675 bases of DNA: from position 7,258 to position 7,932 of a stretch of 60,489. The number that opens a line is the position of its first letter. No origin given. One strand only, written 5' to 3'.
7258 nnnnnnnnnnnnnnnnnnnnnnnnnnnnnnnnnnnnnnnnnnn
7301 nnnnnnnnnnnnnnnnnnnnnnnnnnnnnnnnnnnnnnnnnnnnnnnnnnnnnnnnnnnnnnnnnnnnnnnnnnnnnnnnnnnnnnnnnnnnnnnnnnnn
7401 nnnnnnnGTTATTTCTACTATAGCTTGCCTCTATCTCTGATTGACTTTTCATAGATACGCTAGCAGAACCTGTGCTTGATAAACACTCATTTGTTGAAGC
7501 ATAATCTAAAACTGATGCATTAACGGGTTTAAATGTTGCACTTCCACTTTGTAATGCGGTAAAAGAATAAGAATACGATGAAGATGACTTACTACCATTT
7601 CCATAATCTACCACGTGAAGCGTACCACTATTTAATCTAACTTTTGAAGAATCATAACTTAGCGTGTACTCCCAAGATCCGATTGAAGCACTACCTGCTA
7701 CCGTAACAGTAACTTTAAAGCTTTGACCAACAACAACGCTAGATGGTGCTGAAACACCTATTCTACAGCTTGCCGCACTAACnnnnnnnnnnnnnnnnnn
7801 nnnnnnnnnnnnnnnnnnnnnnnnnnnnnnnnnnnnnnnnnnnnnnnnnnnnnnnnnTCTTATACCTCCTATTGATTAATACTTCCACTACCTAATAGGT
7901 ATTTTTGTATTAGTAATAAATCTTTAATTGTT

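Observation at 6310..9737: Dockerin-bearing GH73 autolysin co-transcribed with a membrane-anchored cohesin-like scaffold: a possible cohesin-dockerin tether for a peptidoglycan hydrolase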

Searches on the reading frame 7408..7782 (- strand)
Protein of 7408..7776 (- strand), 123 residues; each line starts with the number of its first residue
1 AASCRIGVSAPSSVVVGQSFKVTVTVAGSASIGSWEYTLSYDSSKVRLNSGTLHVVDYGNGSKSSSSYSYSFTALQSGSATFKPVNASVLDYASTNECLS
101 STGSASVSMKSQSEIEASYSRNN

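Call 19: search_protein_representatives(protein=window:7408-7776:-)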
Query: 123 residues. Proteins with E-value up to 0.001 (for the whole library): 256; up to 1e-10: 93; up to 1e-30: 2. The best 150 are listed.
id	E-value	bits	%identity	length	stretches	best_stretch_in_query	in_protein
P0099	4.1e-66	236.1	100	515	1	1-123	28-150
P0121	7.3e-47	174.2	68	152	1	1-123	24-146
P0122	2.9e-30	120.9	62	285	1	2-123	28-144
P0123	3.1e-30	120.8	60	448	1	7-123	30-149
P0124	1.8e-22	95.9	51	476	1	1-123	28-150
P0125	8.5e-22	93.7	53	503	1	6-123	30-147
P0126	1.1e-21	93.3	47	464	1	7-123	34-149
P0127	2.1e-21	92.4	57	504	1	2-113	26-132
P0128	4.1e-21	91.5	46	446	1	1-122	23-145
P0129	5.0e-21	91.2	50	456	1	4-123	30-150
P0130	5.1e-21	91.2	48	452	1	2-123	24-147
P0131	2.0e-20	89.3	46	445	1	3-122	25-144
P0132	9.2e-20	87.2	54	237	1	1-123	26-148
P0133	4.5e-18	81.7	42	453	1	2-123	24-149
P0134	5.0e-18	81.6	45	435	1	6-123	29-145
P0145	2.4e-16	76.2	47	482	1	9-123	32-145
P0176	8.4e-14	68.0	40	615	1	1-123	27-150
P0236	3.6e-09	53.1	41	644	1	2-123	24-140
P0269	8.9e-08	48.6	42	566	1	7-119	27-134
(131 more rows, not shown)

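Call 34: find_encoding_contigs(protein=P0130, flank=6000, max_places=3)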
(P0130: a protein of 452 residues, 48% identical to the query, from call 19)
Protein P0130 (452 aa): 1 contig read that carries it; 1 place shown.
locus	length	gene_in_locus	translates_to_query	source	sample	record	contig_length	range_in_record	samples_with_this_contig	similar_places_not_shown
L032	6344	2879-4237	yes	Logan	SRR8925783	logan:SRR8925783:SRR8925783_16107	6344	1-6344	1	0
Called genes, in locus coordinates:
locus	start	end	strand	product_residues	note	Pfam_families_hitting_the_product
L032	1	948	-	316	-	?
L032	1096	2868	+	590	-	PF08239:SH3_3 (weak), PF00404:Dockerin_1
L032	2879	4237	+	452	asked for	PF12733:Cadherin-like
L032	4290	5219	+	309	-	PF00535:Glycos_transf_2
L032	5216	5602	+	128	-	PF04138:GtrA_DPMS_TM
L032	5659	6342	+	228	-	?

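Call 35: find_encoding_contigs(protein=P0176, flank=5000, max_places=2)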
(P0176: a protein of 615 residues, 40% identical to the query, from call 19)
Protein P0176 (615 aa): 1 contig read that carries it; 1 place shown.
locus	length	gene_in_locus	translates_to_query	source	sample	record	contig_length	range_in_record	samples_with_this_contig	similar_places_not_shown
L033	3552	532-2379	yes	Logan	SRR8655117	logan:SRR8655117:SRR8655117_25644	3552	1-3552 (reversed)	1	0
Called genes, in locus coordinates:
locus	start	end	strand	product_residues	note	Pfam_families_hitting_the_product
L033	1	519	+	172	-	?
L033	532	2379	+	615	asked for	PF12733:Cadherin-like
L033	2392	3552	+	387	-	?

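Call 36: find_encoding_contigs(protein=P0236, flank=5000, max_places=2)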
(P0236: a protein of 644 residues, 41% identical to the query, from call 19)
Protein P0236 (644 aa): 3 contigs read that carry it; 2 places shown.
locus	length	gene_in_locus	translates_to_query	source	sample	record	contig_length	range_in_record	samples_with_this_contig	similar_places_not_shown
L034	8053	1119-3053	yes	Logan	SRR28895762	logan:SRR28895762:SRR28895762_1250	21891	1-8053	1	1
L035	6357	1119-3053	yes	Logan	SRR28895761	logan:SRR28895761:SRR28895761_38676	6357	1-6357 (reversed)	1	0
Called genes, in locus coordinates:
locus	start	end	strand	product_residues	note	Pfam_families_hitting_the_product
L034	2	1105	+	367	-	?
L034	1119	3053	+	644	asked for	PF12733:Cadherin-like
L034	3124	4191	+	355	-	PF00953:Glycos_transf_4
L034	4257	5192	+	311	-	PF00535:Glycos_transf_2, PF10111:Glyco_tranf_2_2, PF13641:Glyco_tranf_2_3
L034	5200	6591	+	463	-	PF13425:O-antigen_lig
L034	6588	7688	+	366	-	PF13439:Glyco_transf_4, PF00534:Glycos_transf_1, PF13692:Glyco_trans_1_4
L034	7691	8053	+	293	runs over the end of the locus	PF00535:Glycos_transf_2, PF10111:Glyco_tranf_2_2 (weak)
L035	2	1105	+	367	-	?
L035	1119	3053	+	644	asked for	PF12733:Cadherin-like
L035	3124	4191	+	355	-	PF00953:Glycos_transf_4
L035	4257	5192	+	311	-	PF00535:Glycos_transf_2, PF10111:Glyco_tranf_2_2, PF13641:Glyco_tranf_2_3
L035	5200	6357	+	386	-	?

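Call 37: find_encoding_contigs(protein=P0269, flank=5000, max_places=2)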
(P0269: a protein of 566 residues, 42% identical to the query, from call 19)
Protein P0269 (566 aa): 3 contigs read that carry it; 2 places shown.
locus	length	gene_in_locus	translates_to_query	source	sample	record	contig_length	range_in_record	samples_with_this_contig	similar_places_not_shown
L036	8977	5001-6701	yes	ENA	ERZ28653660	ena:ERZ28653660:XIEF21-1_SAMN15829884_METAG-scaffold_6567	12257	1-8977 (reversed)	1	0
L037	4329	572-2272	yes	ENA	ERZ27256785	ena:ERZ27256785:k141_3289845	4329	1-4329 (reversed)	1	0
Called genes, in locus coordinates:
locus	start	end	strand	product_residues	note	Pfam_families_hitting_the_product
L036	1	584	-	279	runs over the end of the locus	PF00149:Metallophos, PF12850:Metallophos_2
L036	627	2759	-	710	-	-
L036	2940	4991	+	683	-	PF08239:SH3_3, PF00404:Dockerin_1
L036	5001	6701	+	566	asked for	PF12733:Cadherin-like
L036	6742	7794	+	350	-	PF00953:Glycos_transf_4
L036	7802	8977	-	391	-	?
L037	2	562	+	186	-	?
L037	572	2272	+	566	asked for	PF12733:Cadherin-like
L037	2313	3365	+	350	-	PF00953:Glycos_transf_4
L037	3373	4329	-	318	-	?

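Call 38: predict_structure(alignment_id=A3)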
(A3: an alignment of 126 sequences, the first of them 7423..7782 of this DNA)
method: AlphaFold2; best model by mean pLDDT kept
length: 120 residues; sequences in the alignment: 126
mean_pLDDT: 95.8   pTM: 0.87
mean pLDDT of the five models: 95.8, 94.7, 94.4, 94.2, 93.5
residues with pLDDT >= 90: 115; 70-90: 3; 50-70: 2; < 50: 0
segments of 3 or more residues with pLDDT < 50: none
pLDDT, mean of each block of 10 residues (from residue 1): 86 98 98 96 98 98 96 98 98 95 97 92
secondary structure, 60 per line:
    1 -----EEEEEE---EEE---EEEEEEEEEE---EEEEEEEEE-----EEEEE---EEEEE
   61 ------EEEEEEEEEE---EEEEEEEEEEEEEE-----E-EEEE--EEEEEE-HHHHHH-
elements in order: E6-11 E15-17 E21-30 E34-42 E48-52 E56-60 E67-76 E80-93 E101-104 E107-112 H114-119

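Call 41: fold_search(model_id=the predicted structure, library=pdb)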
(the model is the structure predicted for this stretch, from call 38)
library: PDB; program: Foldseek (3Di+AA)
matches with E <= 10: 1971; with E <= 0.001: 43
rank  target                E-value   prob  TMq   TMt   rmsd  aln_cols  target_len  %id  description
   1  8b5l_v                7.1e-06  1.00  0.64  0.50   5.0       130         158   15  Cryo-EM structure of ribosome-Sec61-TRAP (TRanslocon Associated Protein) translocon complex (released 2023-03-01)
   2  2w1n                  8.9e-06  1.00  0.73  0.41   3.0       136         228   13  cohesin and fibronectin type-III double module construct from the Clostridium perfringens glycoside hydrolase GH84C (released 2009-02-03)
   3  8btk_TB               1.2e-05  1.00  0.62  0.48   5.5       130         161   15  Structure of the TRAP complex with the Sec translocon and a translating ribosome (released 2023-05-24)
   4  9n9j_6                1.5e-05  1.00  0.66  0.51   4.3       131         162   16  Structure of a GRP94 folding intermediate engaged with a CCDC134- and FKBP11-bound secretory translocon (released 2025-11-19)
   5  8b6l_F                2.1e-05  1.00  0.64  0.52   4.2       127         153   17  Subtomogram average of the human Sec61-TRAP-OSTA-translocon (released 2022-12-07)
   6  8rjc_6                2.6e-05  1.00  0.66  0.51   4.2       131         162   15  Structure of the rabbit 80S ribosome stalled on a 2-TMD rhodopsin intermediate in complex with Sec61-TRAP, open confor (released 2024-01-24)
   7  9ifr                  3.9e-05  1.00  0.66  0.65   3.1       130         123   14  CLIPPER domain from the Gram-negative fibrillar adhesin "B9T28_05395 (released 2025-11-26)
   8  5nrm_A                6.1e-05  1.00  0.69  0.60   3.3       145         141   13  Crystal structure of the sixth cohesin from Acetivibrio cellulolyticus' scaffoldin B in complex with Cel5 dockerin S51 (released 2018-01-31)
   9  2qki_E                6.1e-05  1.00  0.57  0.39   4.6       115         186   15  Human C3c in complex with the inhibitor compstatin (released 2007-08-14)
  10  7q61_A                7.6e-05  1.00  0.62  0.08   4.5       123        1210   18  Structure of TEV conjugated A2ML1 (A2ML1-TC) (released 2022-04-20)
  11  5k39_A                1.4e-04  1.00  0.58  0.43   8.7       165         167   13  THE TYPE II COHESIN DOCKERIN COMPLEX FROM CLOSTRIDIUM THERMOCELLUM (released 2017-03-29)
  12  3idu_B                1.7e-04  1.00  0.62  0.67   4.5       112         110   15  Crystal Structure of the CARDB domain of the PF1109 protein in complex with di-metal ions from Pyrococcus furiosus, No (released 2009-08-04)
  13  2a74_E                1.7e-04  1.00  0.55  0.39   4.8       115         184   12  Human Complement Component C3c (released 2005-09-27)
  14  3ghp_A                1.9e-04  1.00  0.68  0.46   3.8       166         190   10  Structure of the second type II cohesin module from the adaptor ScaA scaffoldin of Acetivibrio cellulolyticus (includi (released 2009-06-23)
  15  1qzn                  2.0e-04  1.00  0.67  0.49   5.4       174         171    9  Crystal Structure Analysis of a type II cohesin domain from the cellulosome of Acetivibrio cellulolyticus (released 2004-09-21)
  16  3l8q_A                2.1e-04  1.00  0.66  0.27   4.4       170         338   10  Structure analysis of the type II cohesin dyad from the adaptor ScaA scaffoldin of Acetivibrio cellulolyticus (released 2010-05-05)
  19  4u3s_A                2.3e-04  1.00  0.69  0.51   3.7       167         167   11  Crystal structure of Coh3ScaB-XDoc_M1ScaA complex: A N-terminal interface mutant of type II Cohesin-X-Dockerin complex (released 2015-07-29)
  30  3l8q_D                6.9e-04  1.00  0.67  0.26   3.8       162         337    9  Structure analysis of the type II cohesin dyad from the adaptor ScaA scaffoldin of Acetivibrio cellulolyticus (released 2010-05-05)
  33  3l8q_C                7.7e-04  1.00  0.67  0.27   4.0       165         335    8  Structure analysis of the type II cohesin dyad from the adaptor ScaA scaffoldin of Acetivibrio cellulolyticus (released 2010-05-05)
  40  3ghp_B                9.6e-04  1.00  0.55  0.37   9.5       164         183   13  Structure of the second type II cohesin module from the adaptor ScaA scaffoldin of Acetivibrio cellulolyticus (includi (released 2009-06-23)
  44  3l8q_B                1.0e-03  1.00  0.64  0.26   4.4       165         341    8  Structure analysis of the type II cohesin dyad from the adaptor ScaA scaffoldin of Acetivibrio cellulolyticus (released 2010-05-05)
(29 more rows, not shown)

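Call 50: find_related_loci(query=A5, collection=metagenome_contigs, flank=3500)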
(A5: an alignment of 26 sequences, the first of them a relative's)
Query A5 (476 aa) in metagenome_contigs; peptide patterns used: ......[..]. (x = any residue, [..] = any of these).
257 stretches matched a pattern; 157 encode a relative of the query (tblastn E <= 1e-3); the best 80 are kept; 80 distinct loci.
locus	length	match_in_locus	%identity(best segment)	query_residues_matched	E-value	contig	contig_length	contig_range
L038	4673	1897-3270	50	3-464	3e-135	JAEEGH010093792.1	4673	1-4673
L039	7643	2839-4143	52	9-446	5e-133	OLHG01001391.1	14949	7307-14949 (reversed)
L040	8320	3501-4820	50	3-450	3e-131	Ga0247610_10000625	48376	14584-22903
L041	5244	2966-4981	49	14-453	3e-130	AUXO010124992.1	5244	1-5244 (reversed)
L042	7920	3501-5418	51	13-411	2e-126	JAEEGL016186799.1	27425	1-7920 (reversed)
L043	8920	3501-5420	50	14-411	1e-120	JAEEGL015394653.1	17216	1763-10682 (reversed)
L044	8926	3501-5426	50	1-411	9e-117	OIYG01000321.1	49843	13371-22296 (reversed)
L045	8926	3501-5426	50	1-411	9e-117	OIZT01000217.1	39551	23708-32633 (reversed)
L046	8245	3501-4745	49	3-420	8e-116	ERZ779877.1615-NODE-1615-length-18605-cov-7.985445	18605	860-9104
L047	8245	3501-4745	49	3-420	2e-115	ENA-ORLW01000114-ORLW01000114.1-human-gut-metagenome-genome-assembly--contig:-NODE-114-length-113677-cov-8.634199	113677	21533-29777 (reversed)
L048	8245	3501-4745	49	3-420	2e-115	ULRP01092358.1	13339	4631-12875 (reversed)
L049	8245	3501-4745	49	3-420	2e-115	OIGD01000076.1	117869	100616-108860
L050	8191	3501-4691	48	25-420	2e-115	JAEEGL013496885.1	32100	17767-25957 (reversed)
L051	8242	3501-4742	47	16-422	4e-115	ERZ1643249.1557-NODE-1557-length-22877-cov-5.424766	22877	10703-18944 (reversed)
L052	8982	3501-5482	46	13-456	7e-115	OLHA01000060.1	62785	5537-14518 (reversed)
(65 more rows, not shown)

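Call 78: find_homologous_proteins(query=A5, max_evalue=1e-10)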
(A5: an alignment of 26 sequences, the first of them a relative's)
Query A5 (26 sequences) (476 aa, profile of the alignment): 1540 proteins with E <= 1e-10 among 8000 candidates; the best 120 are listed.
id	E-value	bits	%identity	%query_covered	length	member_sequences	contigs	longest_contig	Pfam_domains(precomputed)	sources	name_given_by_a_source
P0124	7.3e-180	617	100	100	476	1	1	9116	PF12733.14,PF00963.25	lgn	-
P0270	4.6e-172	591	44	97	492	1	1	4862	PF12733.14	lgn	-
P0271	8.9e-172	590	45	96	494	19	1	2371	PF12733.14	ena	-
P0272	9.8e-172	590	48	89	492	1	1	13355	PF12733.14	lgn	-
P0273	2.6e-171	588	45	96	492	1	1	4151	PF12733.14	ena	-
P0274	2.7e-171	588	45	96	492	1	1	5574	PF12733.14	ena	-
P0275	3.2e-171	588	45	96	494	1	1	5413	PF12733.14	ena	-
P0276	3.6e-171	588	45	96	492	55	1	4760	PF12733.14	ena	-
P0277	4.0e-171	588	45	96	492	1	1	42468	PF12733.14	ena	-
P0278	5.1e-171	588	45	96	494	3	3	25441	PF12733.14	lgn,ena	-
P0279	6.1e-171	587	45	96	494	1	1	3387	PF12733.14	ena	-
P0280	6.8e-171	587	45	96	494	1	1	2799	PF12733.14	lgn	-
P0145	7.4e-171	587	49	92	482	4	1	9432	PF12733.14,PF00963.25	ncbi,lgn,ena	-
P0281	4.0e-170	585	48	84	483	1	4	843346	PF12733.14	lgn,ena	-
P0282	4.2e-170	584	48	83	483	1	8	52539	PF12733.14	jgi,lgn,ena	-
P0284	1.1e-169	583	53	84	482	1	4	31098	PF12733.14,PF00963.25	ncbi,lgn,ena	-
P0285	1.5e-169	583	45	84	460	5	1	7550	PF12733.14,PF00963.25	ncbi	-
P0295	4.0e-168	578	45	92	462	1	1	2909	PF12733.14,PF00963.25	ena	-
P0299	2.8e-167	575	47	85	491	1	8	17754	PF12733.14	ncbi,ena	-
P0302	6.6e-167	574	49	78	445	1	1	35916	PF12733.14,PF00963.25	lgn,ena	-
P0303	7.4e-167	574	53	86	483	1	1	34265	PF12733.14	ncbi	-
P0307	1.4e-166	573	47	85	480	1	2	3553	PF12733.14,PF00963.25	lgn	-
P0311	2.8e-166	572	48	86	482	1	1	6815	PF12733.14,PF00963.25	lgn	-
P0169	4.9e-166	571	47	80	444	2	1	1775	PF12733.14,PF00963.25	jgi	-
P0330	2.2e-165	569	45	90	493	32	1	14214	PF12733.14,PF00963.25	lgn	-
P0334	2.6e-165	569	46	85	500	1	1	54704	PF12733.14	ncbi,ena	-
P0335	2.8e-165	569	45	95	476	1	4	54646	PF12733.14,PF00963.25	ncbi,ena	-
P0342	3.8e-165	568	47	96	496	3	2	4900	PF12733.14,PF00963.25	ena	-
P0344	4.3e-165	568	47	85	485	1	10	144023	PF12733.14,PF00963.25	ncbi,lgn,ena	-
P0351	9.1e-165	567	48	85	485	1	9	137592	PF12733.14,PF00963.25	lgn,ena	-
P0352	9.6e-165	567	47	85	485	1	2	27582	PF12733.14,PF00963.25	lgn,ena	-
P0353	1.0e-164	567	46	92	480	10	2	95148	PF12733.14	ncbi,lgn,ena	-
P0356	1.3e-164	566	48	86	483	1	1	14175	PF12733.14,PF00963.25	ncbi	-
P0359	1.4e-164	566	43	92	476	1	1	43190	PF12733.14,PF00963.25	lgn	-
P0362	2.1e-164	566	49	95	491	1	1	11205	PF12733.14,PF00963.25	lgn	-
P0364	2.6e-164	565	47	86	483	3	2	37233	PF12733.14,PF00963.25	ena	-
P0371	5.8e-164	564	45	86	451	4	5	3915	PF12733.14,PF00963.25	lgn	-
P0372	5.9e-164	564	46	87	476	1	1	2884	PF12733.14,PF00963.25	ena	-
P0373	6.0e-164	564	46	90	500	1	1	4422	PF12733.14,PF00963.25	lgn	-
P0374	6.2e-164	564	50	83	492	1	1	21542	PF12733.14,PF00963.25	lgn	-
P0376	7.7e-164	564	45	95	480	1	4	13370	PF12733.14,PF00963.25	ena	-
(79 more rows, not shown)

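Call 79: list_cluster_members(proteins=[P0284, P0285, P0299, P0303, P0334, P0335, P0344, P0353, P0356, P0145])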
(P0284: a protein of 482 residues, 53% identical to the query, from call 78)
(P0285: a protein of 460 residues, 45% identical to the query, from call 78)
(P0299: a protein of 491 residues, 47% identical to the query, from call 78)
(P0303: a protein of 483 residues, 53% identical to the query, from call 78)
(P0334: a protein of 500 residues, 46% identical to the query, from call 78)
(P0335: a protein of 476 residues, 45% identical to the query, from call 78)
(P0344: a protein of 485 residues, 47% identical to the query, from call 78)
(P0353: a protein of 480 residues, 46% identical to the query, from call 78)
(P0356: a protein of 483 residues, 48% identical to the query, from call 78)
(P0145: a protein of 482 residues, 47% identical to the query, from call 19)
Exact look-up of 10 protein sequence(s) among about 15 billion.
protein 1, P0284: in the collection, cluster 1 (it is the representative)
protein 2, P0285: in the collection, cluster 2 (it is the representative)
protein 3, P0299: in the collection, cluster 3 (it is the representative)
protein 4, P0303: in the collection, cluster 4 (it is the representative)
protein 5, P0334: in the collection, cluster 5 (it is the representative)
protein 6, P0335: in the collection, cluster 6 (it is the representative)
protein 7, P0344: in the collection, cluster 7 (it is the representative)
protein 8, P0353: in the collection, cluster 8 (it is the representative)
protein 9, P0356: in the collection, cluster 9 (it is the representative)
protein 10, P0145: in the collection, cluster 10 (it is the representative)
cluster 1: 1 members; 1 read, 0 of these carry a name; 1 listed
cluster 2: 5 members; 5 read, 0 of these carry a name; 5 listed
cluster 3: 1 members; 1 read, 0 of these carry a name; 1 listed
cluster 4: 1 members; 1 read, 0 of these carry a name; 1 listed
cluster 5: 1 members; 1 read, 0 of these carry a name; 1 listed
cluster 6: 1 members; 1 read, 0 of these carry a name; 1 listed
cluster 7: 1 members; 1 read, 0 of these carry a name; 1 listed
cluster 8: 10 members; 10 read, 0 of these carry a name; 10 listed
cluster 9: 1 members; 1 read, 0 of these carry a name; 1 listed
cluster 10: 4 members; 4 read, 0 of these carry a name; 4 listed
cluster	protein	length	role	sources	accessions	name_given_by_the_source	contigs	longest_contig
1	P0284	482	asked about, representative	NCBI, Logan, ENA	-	-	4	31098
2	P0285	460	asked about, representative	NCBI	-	-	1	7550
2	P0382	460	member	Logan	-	-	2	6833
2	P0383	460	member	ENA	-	-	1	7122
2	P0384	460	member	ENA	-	-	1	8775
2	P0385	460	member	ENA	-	-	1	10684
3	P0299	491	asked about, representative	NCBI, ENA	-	-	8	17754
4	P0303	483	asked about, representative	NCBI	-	-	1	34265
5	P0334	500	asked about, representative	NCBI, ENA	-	-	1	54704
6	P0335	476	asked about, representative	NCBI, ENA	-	-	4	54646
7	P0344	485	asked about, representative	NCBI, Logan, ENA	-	-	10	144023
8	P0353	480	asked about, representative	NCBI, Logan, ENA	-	-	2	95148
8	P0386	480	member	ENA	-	-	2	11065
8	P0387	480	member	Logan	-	-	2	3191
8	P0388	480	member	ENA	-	-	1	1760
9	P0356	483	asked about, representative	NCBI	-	-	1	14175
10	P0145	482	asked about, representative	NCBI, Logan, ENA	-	-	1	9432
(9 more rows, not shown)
